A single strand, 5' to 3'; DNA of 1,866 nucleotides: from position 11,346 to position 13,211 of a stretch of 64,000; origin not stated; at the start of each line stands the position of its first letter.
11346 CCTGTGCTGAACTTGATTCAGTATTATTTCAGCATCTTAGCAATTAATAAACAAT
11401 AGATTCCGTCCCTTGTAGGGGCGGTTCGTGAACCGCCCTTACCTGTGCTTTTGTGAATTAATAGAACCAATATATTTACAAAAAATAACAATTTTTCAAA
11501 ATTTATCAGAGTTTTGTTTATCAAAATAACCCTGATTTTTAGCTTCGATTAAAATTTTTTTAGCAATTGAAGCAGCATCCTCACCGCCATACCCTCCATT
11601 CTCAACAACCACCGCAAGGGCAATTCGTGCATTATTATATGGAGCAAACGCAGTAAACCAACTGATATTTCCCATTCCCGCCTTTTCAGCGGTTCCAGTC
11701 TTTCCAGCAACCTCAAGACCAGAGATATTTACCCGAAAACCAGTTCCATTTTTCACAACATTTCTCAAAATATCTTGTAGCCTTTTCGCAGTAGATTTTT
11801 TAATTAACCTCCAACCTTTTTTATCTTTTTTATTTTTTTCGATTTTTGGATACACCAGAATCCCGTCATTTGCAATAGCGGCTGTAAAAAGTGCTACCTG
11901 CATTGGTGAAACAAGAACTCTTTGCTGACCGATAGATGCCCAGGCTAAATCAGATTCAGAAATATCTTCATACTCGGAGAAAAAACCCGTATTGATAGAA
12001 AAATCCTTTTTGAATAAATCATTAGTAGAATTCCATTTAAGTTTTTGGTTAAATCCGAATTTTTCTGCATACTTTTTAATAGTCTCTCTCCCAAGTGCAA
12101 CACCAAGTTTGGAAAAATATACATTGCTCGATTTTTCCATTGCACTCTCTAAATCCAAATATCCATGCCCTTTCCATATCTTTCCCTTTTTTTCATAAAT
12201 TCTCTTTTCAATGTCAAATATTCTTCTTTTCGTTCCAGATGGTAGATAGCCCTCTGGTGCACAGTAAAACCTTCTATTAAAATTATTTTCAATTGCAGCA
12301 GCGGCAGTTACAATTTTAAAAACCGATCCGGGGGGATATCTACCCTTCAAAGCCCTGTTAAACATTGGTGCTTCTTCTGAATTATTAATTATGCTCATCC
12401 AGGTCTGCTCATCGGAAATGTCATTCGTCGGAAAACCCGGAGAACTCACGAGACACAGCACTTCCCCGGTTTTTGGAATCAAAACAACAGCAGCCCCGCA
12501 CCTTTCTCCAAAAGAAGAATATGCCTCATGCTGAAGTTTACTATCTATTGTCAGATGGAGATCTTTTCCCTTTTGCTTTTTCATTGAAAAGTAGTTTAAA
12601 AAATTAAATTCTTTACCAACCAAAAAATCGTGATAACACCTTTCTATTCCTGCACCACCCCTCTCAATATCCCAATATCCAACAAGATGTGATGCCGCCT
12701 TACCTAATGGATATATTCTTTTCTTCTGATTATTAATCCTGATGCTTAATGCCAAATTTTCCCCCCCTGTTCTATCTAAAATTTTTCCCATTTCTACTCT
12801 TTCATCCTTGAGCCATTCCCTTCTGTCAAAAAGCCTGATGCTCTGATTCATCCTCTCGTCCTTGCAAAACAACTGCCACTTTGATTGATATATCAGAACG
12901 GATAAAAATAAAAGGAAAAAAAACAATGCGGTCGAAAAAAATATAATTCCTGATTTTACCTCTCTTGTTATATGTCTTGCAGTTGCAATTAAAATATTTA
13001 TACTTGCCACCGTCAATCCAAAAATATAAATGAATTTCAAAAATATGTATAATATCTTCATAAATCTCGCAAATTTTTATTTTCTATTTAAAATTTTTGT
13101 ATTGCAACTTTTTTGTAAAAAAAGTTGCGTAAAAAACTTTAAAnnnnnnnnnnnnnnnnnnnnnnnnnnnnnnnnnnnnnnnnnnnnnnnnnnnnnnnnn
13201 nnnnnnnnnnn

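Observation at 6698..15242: Actinobacterial-style FHA-FHA-PBP2-SEDS-Ser/Thr-kinase morphogenetic cluster in a Gram-negative, T9SS-bearing genome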

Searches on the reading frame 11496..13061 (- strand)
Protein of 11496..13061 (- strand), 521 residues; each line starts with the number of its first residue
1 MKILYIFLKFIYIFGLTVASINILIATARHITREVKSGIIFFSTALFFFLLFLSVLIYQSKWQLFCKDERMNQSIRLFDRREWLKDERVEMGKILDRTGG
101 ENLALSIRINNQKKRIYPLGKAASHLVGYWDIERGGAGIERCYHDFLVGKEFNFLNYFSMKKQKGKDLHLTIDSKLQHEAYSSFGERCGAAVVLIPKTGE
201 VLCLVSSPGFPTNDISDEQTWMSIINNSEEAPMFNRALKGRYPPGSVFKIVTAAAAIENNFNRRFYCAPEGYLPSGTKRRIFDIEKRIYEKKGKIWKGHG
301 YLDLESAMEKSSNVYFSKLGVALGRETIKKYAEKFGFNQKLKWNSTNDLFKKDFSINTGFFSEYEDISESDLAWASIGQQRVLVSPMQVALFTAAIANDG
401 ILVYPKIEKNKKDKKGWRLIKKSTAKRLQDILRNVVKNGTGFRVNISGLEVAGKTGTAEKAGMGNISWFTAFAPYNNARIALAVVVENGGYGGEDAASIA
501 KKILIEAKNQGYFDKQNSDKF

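Call 4: search_protein_families(library=pfam, proteins=[window:11496-13061:-], max_evalue=0.01)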
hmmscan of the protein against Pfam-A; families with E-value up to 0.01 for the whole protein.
window:11496-13061:- (521 aa): 2 families
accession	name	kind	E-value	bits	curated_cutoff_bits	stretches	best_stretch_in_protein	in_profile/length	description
PF00905.27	Transpeptidase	-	1.8e-60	205.2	22.1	1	189-504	1-298/299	Penicillin binding protein transpeptidase domain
PF21922.1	PBP_dimer_2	-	1.8e-06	28.5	27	1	92-152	2-62/83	Penicillin binding protein A dimerisation domain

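Call 5: search_protein_families(library=ncbifam, proteins=[window:11496-13061:-], max_evalue=0.01)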
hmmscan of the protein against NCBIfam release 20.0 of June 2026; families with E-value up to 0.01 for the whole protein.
window:11496-13061:- (521 aa): 22 families
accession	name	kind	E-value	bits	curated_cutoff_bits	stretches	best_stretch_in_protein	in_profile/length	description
TIGR03423.1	pbp2_mrdA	equivalog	4.6e-77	259.9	455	1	135-505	199-588/593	penicillin-binding protein 2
NF051842.1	PBP4_5_Efaec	equivalog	1e-51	176.1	700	3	302-459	463-614/668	penicillin-binding protein PBP4(5)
TIGR02214.1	spoVD_pbp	equivalog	1.6e-49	168.8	688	1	107-507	138-554/636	stage V sporulation protein D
NF008061.0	PRK10795.1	equivalog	1.1e-29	103.5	962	2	159-423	242-500/634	peptidoglycan DD-transpeptidase MrdA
NF053573.1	PBP2_PenA_Neis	exception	1.7e-29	102.8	1105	1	108-505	160-558/572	peptidoglycan D,D-transpeptidase PBP2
NF000237.1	MECA_PBP2A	equivalog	6.5e-29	100.7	750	1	159-488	315-635/668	PBP2a family beta-lactam-resistant peptidoglycan transpeptidase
NF000406.1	MECB_PBP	exception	1.7e-28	99.4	1450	1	160-492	316-645/674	PBP2a family beta-lactam-resistant peptidoglycan transpeptidase MecB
NF000407.1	MECC_PBP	exception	1.5e-26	92.8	1500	1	160-488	313-632/665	PBP2a family beta-lactam-resistant peptidoglycan transpeptidase MecC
NF000409.1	MECA_pure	exception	7.2e-26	90.9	1490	1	159-488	315-635/668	PBP2a family beta-lactam-resistant peptidoglycan transpeptidase MecA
NF000408.1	MECA2_pure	exception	7.5e-25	87.2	1525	1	160-488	316-635/668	PBP2a family beta-lactam-resistant peptidoglycan transpeptidase MecA2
NF000410.1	MECA1_pure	exception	3.2e-24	85.1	1480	1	159-488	313-633/666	PBP2a family beta-lactam-resistant peptidoglycan transpeptidase MecA1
NF033378.1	MECD_PBP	exception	3.6e-22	78.4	1450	1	161-489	320-645/678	PBP2a family beta-lactam-resistant peptidoglycan transpeptidase MecD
NF011685.0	PRK15105.1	subfamily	1.1e-21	77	737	1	106-493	158-543/588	peptidoglycan glycosyltransferase FtsI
TIGR02074.1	PBP_1a_fam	subfamily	6e-20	71.5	508.75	1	186-476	257-498/535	PBP1A family penicillin-binding protein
NF038271.1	strep_PBP2X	exception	1.2e-12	46.9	1050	1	159-414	250-486/750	penicillin-binding protein PBP2X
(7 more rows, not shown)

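Call 23: find_homologous_proteins(query=window:11496-13061:-, max_evalue=1e-20)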
Query window:11496-13061:- (521 aa): 3283 proteins with E <= 1e-20 among 8000 candidates; the best 120 are listed.
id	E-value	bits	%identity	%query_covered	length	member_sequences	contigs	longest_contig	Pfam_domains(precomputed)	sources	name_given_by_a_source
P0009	0.0e+0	1088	93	99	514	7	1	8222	PF21922.2,PF00905.28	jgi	-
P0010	1.5e-220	751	66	98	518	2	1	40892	PF00905.28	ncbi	-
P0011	8.3e-201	686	57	98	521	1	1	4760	PF00905.28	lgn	-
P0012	1.3e-166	573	86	57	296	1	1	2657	PF00905.28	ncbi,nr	ncbi:MAG: hypothetical protein HWN67_12265 [Candidatus Helarchaeota archaeon]|nr:hypothetical protei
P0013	1.3e-132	461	46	98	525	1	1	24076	PF21922.2,PF00905.28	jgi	-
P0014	7.7e-125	436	40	99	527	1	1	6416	PF21922.2,PF00905.28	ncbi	-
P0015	2.5e-122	427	44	98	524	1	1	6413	PF21922.2,PF00905.28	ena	-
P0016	1.9e-116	408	40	98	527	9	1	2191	PF21922.2,PF00905.28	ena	-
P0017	8.5e-114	399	41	97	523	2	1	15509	PF21922.2,PF00905.28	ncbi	ncbi:peptidoglycan D,D-transpeptidase FtsI family protein [candidate division KSB1 bacterium]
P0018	7.3e-113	396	41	90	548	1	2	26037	PF00905.28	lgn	-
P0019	1.1e-111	392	41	90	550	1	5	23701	PF00905.28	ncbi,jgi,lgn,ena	-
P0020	3.2e-111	391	41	90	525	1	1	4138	PF21922.2,PF00905.28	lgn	-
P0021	7.7e-111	389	40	95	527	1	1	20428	PF00905.28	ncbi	-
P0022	1.6e-110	388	41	90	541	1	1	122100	PF00905.28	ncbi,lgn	-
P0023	3.9e-110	387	37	99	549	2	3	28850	PF00905.28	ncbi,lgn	-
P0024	1.3e-109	385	40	89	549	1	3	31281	PF00905.28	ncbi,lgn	ncbi:MAG: peptidoglycan D,D-transpeptidase FtsI family protein [bacterium]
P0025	2.8e-107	378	39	90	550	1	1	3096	PF00905.28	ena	-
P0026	6.9e-106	373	39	99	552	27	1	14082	PF00905.28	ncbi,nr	ncbi:hypothetical protein IH879_09735 [candidate division KSB1 bacterium]|nr:hypothetical protein [c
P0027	1.3e-105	372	38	99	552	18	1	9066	PF00905.28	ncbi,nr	ncbi:hypothetical protein IID10_07215 [candidate division KSB1 bacterium]|nr:hypothetical protein [c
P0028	1.6e-104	369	38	98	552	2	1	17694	PF00905.28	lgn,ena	-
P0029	4.2e-104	367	37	99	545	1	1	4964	PF00905.28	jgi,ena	-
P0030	1.2e-103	366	36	100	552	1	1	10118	PF00905.28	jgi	jgi:peptidoglycan glycosyltransferase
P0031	2.6e-101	358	39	91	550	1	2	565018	PF00905.28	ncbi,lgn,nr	ncbi:MAG: hypothetical protein DWQ05_15830 [Calditrichaeota bacterium]|nr:MAG: hypothetical protein 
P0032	2.0e-100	355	38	99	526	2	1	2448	PF00905.28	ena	-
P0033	4.7e-100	354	40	87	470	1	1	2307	PF00905.28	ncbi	ncbi:MAG: peptidoglycan D,D-transpeptidase FtsI family protein [bacterium]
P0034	4.8e-98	347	40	84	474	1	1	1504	PF00905.28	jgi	-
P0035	7.9e-86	307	38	90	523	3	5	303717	PF21922.2,PF00905.28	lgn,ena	-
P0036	3.2e-84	302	37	97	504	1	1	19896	PF21922.2,PF00905.28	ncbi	ncbi:MAG: penicillin-binding transpeptidase domain-containing protein [Kiritimatiellia bacterium]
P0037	1.6e-83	299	37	89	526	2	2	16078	PF21922.2,PF00905.28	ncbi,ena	-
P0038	1.9e-83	299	37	98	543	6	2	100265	PF21922.2,PF00905.28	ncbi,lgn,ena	-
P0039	5.4e-83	298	38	91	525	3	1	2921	PF21922.2,PF00905.28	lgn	-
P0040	7.4e-83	297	38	88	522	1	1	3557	PF21922.2,PF00905.28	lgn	-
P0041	2.6e-82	295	39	89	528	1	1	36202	PF21922.2,PF00905.28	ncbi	ncbi:peptidoglycan D,D-transpeptidase FtsI family protein [candidate division KSB1 bacterium]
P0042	5.6e-82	294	36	98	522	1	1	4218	PF21922.2,PF00905.28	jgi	-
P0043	3.2e-81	292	38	89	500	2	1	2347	PF21922.2,PF00905.28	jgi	jgi:peptidoglycan glycosyltransferase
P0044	6.8e-81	291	36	98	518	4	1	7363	PF21922.2,PF00905.28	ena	-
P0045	1.2e-80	290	39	90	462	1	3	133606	PF21922.2,PF00905.28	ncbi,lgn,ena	-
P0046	2.0e-80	289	36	97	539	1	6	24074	PF21922.2,PF00905.28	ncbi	-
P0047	6.0e-80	288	38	99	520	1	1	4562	PF00905.28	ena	-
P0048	1.8e-79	286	35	97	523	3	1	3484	PF00905.28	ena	-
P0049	2.1e-79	286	36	97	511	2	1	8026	PF21922.2,PF00905.28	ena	-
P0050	1.4e-78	283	37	90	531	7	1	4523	PF21922.2,PF00905.28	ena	-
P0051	2.0e-78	283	35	98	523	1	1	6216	PF21922.2,PF00905.28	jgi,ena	-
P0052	3.2e-78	282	36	97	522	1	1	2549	PF00905.28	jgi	jgi:peptidoglycan glycosyltransferase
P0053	3.4e-78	282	35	98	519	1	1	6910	PF21922.2,PF00905.28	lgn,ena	-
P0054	8.2e-78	280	35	97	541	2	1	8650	PF21922.2,PF00905.28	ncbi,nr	ncbi:MAG: penicillin-binding transpeptidase domain-containing protein [Kiritimatiellaeota bacterium]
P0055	9.8e-78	280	37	92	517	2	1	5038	PF21922.2,PF00905.28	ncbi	-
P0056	1.1e-77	280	35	98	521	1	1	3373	PF21922.2,PF00905.28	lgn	-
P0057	2.1e-77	279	38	91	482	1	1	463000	PF03717.21,PF21922.2,PF00905.28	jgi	jgi:penicillin-binding protein A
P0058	2.9e-77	279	35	98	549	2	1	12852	PF21922.2,PF00905.28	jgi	jgi:peptidoglycan glycosyltransferase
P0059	9.5e-77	277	37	88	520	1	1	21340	PF21922.2,PF00905.28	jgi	jgi:peptidoglycan glycosyltransferase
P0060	9.9e-77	277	37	88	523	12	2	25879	PF00905.28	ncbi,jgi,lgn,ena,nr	ncbi:MAG TPA: penicillin-binding transpeptidase domain-containing protein [Kiritimatiellia bacterium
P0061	1.6e-76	276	37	88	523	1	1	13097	PF21922.2,PF00905.28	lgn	-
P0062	2.0e-76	276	37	88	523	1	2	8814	PF21922.2,PF00905.28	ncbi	ncbi:MAG: penicillin-binding transpeptidase domain-containing protein [bacterium]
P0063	2.6e-76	276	34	98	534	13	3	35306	PF21922.2,PF00905.28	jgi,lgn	jgi:peptidoglycan glycosyltransferase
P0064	2.8e-76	275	36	89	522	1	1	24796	PF00905.28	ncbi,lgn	-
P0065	2.8e-76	275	37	91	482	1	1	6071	PF03717.21,PF21922.2,PF00905.28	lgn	-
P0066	3.3e-76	275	38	88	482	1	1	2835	PF21922.2,PF00905.28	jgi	jgi:penicillin-binding protein A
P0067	3.5e-76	275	35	98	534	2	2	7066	PF21922.2,PF00905.28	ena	-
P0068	4.6e-76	275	36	91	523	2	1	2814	PF21922.2,PF00905.28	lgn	-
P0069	5.5e-76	274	35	99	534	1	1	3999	PF21922.2,PF00905.28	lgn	-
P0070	9.4e-76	274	35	95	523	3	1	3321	PF21922.2,PF00905.28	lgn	-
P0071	1.4e-75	273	37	88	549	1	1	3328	PF21922.2,PF00905.28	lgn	-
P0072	1.7e-75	273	36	95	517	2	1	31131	PF21922.2,PF00905.28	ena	-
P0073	1.7e-75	273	36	93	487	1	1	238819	PF03717.21,PF21922.2,PF00905.28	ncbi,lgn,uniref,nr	ncbi:peptidoglycan D,D-transpeptidase FtsI family protein [Fonticella tunisiensis]|uniref:Cell elong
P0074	2.9e-75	272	35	99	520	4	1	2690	PF00905.28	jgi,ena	jgi:peptidoglycan glycosyltransferase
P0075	3.1e-75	272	38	87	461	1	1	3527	PF21922.2,PF00905.28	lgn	-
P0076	9.1e-75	270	34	89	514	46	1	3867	PF03717.21,PF21922.2,PF00905.28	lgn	-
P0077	9.4e-75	270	35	93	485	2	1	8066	PF21922.2,PF00905.28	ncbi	ncbi:MAG: penicillin-binding transpeptidase domain-containing protein [Clostridium sp.]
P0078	1.1e-74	270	36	89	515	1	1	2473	PF00905.28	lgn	-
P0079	1.2e-74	270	39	91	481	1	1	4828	PF03717.21,PF21922.2,PF00905.28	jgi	jgi:penicillin-binding protein A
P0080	1.3e-74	270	37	87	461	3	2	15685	PF21922.2,PF00905.28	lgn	-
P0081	2.0e-74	269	37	87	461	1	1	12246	PF21922.2,PF00905.28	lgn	-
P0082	2.4e-74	269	36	93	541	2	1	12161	PF03717.21,PF21922.2,PF00905.28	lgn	-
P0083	5.2e-74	268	36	91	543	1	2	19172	PF21922.2,PF00905.28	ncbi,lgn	-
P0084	8.5e-74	267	38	87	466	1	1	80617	PF21922.2,PF00905.28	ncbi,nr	ncbi:MAG: penicillin-binding transpeptidase domain-containing protein [Thermoanaerobacteraceae bacte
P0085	1.2e-73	267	35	98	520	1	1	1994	PF21922.2,PF00905.28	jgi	-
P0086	1.4e-73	267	34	96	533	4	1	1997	PF21922.2,PF00905.28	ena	-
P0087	3.3e-73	265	35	88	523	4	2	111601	PF00905.28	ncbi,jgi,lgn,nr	ncbi:MAG: penicillin-binding transpeptidase domain-containing protein [Kiritimatiellia bacterium]|jg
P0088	7.2e-73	264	34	98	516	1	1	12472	PF21922.2,PF00905.28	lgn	-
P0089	7.5e-73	264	36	87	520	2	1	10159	PF21922.2,PF00905.28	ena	-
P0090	8.8e-73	264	37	92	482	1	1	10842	PF03717.21,PF21922.2,PF00905.28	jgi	jgi:peptidoglycan glycosyltransferase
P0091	1.1e-72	264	37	89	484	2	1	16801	PF21922.2,PF00905.28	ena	-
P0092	4.8e-72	261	33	98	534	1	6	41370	PF03717.21,PF00905.28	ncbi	-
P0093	6.3e-72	261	35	88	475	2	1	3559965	PF03717.21,PF21922.2,PF00905.28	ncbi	ncbi:peptidoglycan D,D-transpeptidase FtsI family protein [Clostridium sp. JNZ X4-2]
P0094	6.3e-72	261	36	89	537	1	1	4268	PF21922.2,PF00905.28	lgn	-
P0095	1.1e-71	260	37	93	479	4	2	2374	PF03717.21,PF21922.2,PF00905.28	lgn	-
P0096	1.1e-71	260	37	85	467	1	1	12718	PF21922.2,PF00905.28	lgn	-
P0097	1.3e-71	260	33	98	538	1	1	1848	PF21922.2,PF00905.28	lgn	-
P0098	1.4e-71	260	35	89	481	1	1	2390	PF21922.2,PF00905.28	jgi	-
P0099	1.8e-71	260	36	91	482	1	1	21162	PF03717.21,PF21922.2,PF00905.28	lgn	-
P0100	1.9e-71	260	36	88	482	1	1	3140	PF03717.21,PF21922.2,PF00905.28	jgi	jgi:peptidoglycan glycosyltransferase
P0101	3.7e-71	259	35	89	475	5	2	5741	PF03717.21,PF21922.2,PF00905.28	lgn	-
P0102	4.2e-71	258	36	89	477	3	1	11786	PF03717.21,PF21922.2,PF00905.28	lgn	-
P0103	5.6e-71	258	37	87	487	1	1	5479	PF03717.21,PF21922.2,PF00905.28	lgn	-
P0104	5.9e-71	258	37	93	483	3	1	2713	PF03717.21,PF21922.2,PF00905.28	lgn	-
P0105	9.8e-71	257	36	89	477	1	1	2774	PF21922.2,PF00905.28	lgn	-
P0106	1.4e-70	257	32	99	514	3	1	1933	PF21922.2,PF00905.28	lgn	-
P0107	1.5e-70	257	34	88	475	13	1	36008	PF03717.21,PF21922.2,PF00905.28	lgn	-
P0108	1.7e-70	256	36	88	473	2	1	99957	PF03717.21,PF21922.2,PF00905.28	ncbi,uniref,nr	ncbi:peptidoglycan D,D-transpeptidase FtsI family protein [Clostridium tagluense]|uniref:peptidoglyc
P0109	2.4e-70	256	37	82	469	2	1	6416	PF03717.21,PF21922.2,PF00905.28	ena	-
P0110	3.7e-70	255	36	93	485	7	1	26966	PF03717.21,PF21922.2,PF00905.28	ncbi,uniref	ncbi:peptidoglycan D,D-transpeptidase FtsI family protein [Clostridium sp.]|uniref:peptidoglycan D,D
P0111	3.7e-70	255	36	88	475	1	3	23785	PF03717.21,PF21922.2,PF00905.28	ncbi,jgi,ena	-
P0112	8.1e-70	254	36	89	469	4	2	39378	PF21922.2,PF00905.28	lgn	-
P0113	8.3e-70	254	37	88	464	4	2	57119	PF21922.2,PF00905.28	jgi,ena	-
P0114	8.7e-70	254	35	89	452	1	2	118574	PF03717.21,PF21922.2,PF00905.28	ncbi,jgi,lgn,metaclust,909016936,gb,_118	metaclust:\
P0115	9.1e-70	254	36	93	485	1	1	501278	PF03717.21,PF21922.2,PF00905.28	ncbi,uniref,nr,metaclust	ncbi:peptidoglycan D,D-transpeptidase FtsI family protein [Clostridium cylindrosporum]|uniref:Penici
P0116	1.8e-69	253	37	88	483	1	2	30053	PF21922.2,PF00905.28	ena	-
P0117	2.1e-69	253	36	88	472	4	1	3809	PF21922.2,PF00905.28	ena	-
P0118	2.2e-69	253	34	88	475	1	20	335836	PF03717.21,PF21922.2,PF00905.28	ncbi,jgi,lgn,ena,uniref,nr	ncbi:MAG TPA: penicillin-binding protein [Clostridium sp.]|jgi:peptidoglycan glycosyltransferase|uni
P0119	2.5e-69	253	37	91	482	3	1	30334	PF03717.21,PF21922.2,PF00905.28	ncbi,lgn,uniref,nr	ncbi:peptidoglycan glycosyltransferase [Caloramator quimbayensis]|uniref:Peptidoglycan glycosyltrans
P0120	3.0e-69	252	39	82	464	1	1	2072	PF03717.21,PF21922.2,PF00905.28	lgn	-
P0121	3.5e-69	252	34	88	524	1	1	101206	PF21922.2,PF00905.28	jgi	jgi:peptidoglycan glycosyltransferase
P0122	3.6e-69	252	35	89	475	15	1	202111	PF03717.21,PF21922.2,PF00905.28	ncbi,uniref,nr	ncbi:peptidoglycan D,D-transpeptidase FtsI family protein [Clostridium tyrobutyricum]|uniref:peptido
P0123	4.0e-69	252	36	89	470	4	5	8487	PF21922.2,PF00905.28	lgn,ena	-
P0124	4.2e-69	252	36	89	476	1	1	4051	PF21922.2,PF00905.28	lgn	-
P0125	4.2e-69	252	37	88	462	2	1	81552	PF21922.2,PF00905.28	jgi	jgi:peptidoglycan glycosyltransferase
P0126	5.2e-69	251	35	89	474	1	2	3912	PF03717.21,PF21922.2,PF00905.28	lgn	-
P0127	5.9e-69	251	34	88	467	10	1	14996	PF21922.2,PF00905.28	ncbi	ncbi:MAG TPA: penicillin-binding transpeptidase domain-containing protein [Candidatus Subteraquimicr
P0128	7.5e-69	251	35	88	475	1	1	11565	PF03717.21,PF21922.2,PF00905.28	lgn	-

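Call 24: find_encoding_contigs(protein=P0010, flank=10000, max_places=2)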
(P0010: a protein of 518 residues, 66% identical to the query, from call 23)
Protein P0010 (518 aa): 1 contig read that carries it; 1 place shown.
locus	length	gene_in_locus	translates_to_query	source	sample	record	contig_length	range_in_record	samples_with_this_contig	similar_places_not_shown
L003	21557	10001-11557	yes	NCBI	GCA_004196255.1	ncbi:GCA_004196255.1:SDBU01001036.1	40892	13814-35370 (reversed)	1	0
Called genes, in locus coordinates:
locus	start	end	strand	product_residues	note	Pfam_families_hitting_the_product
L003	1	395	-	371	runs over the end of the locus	PF01075:Glyco_transf_9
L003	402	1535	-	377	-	PF13439:Glyco_transf_4 (weak), PF00534:Glycos_transf_1, PF13692:Glyco_trans_1_4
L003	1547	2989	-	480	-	PF01943:Polysacc_synt, PF13440:Polysacc_synt_3, PF03023:MurJ, PF01554:MatE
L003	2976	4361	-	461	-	PF04932:Wzy_C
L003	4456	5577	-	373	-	PF02706:Wzz, PF13807:GNVR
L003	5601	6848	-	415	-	PF02563:Poly_export, PF10531:SLBB (faint), PF22461:SLBB_2 (faint)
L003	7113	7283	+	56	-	-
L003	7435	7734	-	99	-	PF03737:RraA-like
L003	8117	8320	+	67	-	PF13411:MerR_1 (weak)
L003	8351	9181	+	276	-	PF12401:FhaA_N (weak), PF16697:Yop-YscD_cpl (weak), PF00498:FHA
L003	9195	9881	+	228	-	PF00498:FHA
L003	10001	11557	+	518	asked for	PF00905:Transpeptidase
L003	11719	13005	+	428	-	PF01098:FTSW_RODA_SPOVE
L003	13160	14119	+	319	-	PF13646:HEAT_2, PF02985:HEAT (faint)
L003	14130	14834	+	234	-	-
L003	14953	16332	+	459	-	PF07714:PK_Tyr_Ser-Thr, PF14559:TPR_19 (faint), PF00069:Pkinase, PF03109:ABC1 (faint), PF14531:Kinase-like (faint), PF00515:TPR_1 (faint), PF07719:TPR_2 (faint), PF13174:TPR_6 (faint), +3 more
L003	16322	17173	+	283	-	-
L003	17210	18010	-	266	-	PF02358:Trehalose_PPase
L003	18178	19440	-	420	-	PF05221:AdoHcyase, PF00670:AdoHcyase_NAD, PF07991:KARI_N (weak)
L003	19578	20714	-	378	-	PF00438:S-AdoMet_synt_N, PF02772:S-AdoMet_synt_M, PF02773:S-AdoMet_synt_C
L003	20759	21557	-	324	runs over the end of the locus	PF00483:NTP_transferase, PF12804:NTP_transf_3, PF25084:LbH_EIF2B (weak), PF25087:GMPPB_C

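Call 25: find_encoding_contigs(protein=P0017, flank=10000, max_places=2)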
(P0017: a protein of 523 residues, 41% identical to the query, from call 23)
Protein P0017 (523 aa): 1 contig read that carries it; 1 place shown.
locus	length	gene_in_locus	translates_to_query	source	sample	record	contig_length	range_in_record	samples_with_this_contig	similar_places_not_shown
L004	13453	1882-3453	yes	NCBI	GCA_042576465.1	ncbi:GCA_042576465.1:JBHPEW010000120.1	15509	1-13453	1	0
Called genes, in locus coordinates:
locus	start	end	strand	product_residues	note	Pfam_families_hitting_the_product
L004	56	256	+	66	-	PF00376:MerR (weak), PF13411:MerR_1 (weak)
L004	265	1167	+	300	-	PF12401:FhaA_N, PF16697:Yop-YscD_cpl, PF00498:FHA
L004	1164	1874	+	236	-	PF00498:FHA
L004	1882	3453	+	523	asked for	PF21922:PBP_dimer_2 (weak), PF00905:Transpeptidase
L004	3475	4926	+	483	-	PF01098:FTSW_RODA_SPOVE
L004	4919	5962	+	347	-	PF13646:HEAT_2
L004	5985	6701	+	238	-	-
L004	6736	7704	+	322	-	PF13599:Pentapeptide_4 (faint), PF00805:Pentapeptide (faint), PF07885:Ion_trans_2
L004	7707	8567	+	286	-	-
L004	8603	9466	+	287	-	-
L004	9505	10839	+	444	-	PF07714:PK_Tyr_Ser-Thr, PF00069:Pkinase, PF14531:Kinase-like (weak), PF14559:TPR_19 (weak)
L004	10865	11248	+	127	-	PF01242:PTPS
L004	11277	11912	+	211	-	PF04055:Radical_SAM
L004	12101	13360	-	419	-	PF05221:AdoHcyase, PF00670:AdoHcyase_NAD, PF02826:2-Hacid_dh_C (weak), PF07991:KARI_N (weak)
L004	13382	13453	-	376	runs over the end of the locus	PF00438:S-AdoMet_synt_N, PF02772:S-AdoMet_synt_M, PF02773:S-AdoMet_synt_C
